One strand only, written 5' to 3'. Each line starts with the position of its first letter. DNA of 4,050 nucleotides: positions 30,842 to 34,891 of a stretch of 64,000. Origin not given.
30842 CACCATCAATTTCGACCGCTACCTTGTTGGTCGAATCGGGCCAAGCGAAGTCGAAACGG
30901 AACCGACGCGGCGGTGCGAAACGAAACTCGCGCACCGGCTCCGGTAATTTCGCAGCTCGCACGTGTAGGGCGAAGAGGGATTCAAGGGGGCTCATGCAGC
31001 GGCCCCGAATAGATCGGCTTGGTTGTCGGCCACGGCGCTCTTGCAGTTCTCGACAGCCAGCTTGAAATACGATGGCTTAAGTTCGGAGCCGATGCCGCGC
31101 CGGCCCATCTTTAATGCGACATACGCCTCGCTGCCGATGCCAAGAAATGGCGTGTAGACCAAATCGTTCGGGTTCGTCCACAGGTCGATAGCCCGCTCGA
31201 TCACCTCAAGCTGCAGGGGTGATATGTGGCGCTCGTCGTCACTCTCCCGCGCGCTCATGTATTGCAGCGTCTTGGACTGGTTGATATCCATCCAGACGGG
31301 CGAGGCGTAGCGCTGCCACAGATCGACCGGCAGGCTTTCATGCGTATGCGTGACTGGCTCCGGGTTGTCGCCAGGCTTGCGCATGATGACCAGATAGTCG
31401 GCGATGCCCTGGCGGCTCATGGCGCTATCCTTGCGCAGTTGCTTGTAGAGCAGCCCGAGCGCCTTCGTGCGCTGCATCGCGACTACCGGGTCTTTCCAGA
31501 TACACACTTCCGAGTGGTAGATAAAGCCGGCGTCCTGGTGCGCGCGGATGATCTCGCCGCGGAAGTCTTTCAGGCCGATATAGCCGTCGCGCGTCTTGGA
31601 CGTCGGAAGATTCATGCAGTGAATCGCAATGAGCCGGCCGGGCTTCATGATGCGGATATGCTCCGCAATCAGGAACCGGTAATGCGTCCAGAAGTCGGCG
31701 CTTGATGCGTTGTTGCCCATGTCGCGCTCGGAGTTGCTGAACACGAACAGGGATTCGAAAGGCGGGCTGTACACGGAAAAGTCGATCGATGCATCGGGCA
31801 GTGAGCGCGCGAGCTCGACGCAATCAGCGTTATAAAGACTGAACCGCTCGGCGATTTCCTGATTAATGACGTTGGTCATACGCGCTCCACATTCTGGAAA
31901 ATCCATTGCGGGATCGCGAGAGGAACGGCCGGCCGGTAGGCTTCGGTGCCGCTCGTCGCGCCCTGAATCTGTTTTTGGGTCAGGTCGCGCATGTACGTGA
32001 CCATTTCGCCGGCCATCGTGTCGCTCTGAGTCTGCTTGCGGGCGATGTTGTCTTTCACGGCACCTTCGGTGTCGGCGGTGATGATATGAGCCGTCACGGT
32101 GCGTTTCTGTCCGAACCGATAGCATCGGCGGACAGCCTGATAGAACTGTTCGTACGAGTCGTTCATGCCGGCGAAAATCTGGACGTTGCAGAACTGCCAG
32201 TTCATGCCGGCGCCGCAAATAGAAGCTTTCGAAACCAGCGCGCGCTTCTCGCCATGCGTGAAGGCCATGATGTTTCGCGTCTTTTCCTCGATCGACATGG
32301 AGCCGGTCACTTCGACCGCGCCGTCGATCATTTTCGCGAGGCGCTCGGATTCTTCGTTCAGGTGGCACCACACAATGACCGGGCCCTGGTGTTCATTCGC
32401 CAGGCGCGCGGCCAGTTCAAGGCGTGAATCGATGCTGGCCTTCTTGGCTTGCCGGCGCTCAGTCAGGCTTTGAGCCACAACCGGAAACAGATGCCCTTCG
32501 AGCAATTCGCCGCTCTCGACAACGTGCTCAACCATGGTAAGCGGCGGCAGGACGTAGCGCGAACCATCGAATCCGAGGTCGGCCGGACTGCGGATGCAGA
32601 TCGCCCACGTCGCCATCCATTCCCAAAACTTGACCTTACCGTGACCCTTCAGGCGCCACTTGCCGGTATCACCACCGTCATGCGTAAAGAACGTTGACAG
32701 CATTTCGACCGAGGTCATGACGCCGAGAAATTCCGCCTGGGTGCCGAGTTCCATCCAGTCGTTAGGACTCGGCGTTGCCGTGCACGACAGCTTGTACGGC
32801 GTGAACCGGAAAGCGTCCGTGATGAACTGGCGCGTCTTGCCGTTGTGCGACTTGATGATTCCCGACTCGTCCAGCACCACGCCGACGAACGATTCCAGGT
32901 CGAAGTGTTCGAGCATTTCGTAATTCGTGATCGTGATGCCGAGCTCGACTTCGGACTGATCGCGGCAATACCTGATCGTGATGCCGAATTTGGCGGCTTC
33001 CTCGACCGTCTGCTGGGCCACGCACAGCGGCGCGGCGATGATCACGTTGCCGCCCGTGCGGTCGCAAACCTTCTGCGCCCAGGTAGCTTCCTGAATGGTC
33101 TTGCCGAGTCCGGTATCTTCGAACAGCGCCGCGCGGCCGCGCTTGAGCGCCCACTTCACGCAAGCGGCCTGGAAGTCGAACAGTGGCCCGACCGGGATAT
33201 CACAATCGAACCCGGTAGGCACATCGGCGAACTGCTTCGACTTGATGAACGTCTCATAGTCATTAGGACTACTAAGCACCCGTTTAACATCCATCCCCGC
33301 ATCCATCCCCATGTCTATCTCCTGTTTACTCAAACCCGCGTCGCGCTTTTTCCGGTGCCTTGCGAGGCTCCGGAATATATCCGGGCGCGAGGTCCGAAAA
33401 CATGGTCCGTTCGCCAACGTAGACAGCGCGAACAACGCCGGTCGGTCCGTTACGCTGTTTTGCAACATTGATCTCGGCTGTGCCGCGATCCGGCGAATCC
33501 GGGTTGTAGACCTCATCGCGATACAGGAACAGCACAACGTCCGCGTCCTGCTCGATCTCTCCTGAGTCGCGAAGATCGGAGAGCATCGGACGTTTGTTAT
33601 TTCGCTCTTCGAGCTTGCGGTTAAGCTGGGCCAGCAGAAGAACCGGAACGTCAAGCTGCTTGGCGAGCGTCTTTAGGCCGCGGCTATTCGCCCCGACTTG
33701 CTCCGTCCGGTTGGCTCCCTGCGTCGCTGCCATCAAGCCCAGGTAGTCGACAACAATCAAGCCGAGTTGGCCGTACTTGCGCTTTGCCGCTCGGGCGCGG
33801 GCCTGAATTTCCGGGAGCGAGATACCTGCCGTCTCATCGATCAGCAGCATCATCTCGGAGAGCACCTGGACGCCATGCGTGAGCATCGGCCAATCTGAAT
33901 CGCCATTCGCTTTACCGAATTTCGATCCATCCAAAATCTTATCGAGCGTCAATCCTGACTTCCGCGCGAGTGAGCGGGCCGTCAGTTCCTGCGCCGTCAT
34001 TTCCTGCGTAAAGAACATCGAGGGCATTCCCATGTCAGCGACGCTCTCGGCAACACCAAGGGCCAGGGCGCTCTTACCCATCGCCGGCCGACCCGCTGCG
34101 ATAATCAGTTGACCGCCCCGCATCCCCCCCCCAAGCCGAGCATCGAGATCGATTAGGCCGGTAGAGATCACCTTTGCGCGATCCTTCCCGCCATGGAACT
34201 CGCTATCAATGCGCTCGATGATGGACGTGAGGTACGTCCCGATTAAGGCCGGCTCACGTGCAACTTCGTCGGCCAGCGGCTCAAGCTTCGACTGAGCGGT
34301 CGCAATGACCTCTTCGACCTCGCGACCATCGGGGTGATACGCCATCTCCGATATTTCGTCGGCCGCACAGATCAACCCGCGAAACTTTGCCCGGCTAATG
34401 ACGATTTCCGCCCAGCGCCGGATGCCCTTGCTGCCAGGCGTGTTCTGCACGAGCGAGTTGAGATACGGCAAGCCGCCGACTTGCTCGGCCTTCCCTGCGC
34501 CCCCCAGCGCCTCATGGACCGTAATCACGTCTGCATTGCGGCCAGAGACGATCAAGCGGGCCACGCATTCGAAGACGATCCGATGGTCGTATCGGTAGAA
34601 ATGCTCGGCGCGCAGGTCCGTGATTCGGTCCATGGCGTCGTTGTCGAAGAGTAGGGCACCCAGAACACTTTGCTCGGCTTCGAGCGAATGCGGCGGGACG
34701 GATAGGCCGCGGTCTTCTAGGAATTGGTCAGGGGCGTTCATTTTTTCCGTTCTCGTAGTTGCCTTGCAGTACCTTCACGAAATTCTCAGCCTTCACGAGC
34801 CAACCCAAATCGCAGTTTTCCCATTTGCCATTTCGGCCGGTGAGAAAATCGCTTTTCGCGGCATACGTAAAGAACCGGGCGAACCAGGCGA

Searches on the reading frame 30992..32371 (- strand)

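Call 71: search_protein_families(library=phrogs, proteins=[window:30992-32371:-], max_evalue=0.00001)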
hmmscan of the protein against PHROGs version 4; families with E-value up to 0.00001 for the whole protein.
window:30992-32371:- (459 aa): 6 families
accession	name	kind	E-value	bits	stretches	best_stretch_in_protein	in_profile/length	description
phrog_67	-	other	1.7e-35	124.2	1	173-454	120-354/743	DNA methyltransferase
phrog_16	-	DNA, RNA and nucleotide metabolism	5.4e-33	115.3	1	352-455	818-922/986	DNA helicase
phrog_498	-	other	2.6e-18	66.9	2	286-450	297-427/633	DNA methyltransferase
phrog_6025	-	other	2.5e-09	38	1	170-302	5-118/192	DNA methyltransferase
phrog_3008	-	other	7.9e-09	36.1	1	388-451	156-219/244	DNA methyltransferase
phrog_12517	-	unknown function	1.4e-08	35.3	1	183-291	166-268/316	-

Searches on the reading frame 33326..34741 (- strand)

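Call 71: search_protein_families(library=phrogs, proteins=[window:33326-34741:-], max_evalue=0.00001)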
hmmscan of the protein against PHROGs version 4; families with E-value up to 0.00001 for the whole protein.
window:33326-34741:- (471 aa): 9 families
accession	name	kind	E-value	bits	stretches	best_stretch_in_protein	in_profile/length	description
phrog_19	-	DNA, RNA and nucleotide metabolism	1.1e-102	346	1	14-457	155-587/621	DnaB-like replicative helicase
phrog_11530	-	unknown function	1.3e-55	189.1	1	297-468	4-176/184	-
phrog_243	-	DNA, RNA and nucleotide metabolism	3.3e-40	138.8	1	204-451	29-268/273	DnaB-like replicative helicase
phrog_239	-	DNA, RNA and nucleotide metabolism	3e-26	93.6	1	172-462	324-610/801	DNA primase/helicase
phrog_20000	-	unknown function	4.9e-14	53.5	1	17-94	26-104/132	-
phrog_19347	-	unknown function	2.2e-13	51.3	0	390-412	1-23/79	-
phrog_97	-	other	2.2e-09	38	1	186-363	44-205/506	UvsX-like recombinase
phrog_8337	-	DNA, RNA and nucleotide metabolism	8.7e-08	32.9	1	188-261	46-121/273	DNA repair protein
phrog_23150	-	unknown function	3.2e-07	31.1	1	23-232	12-216/217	-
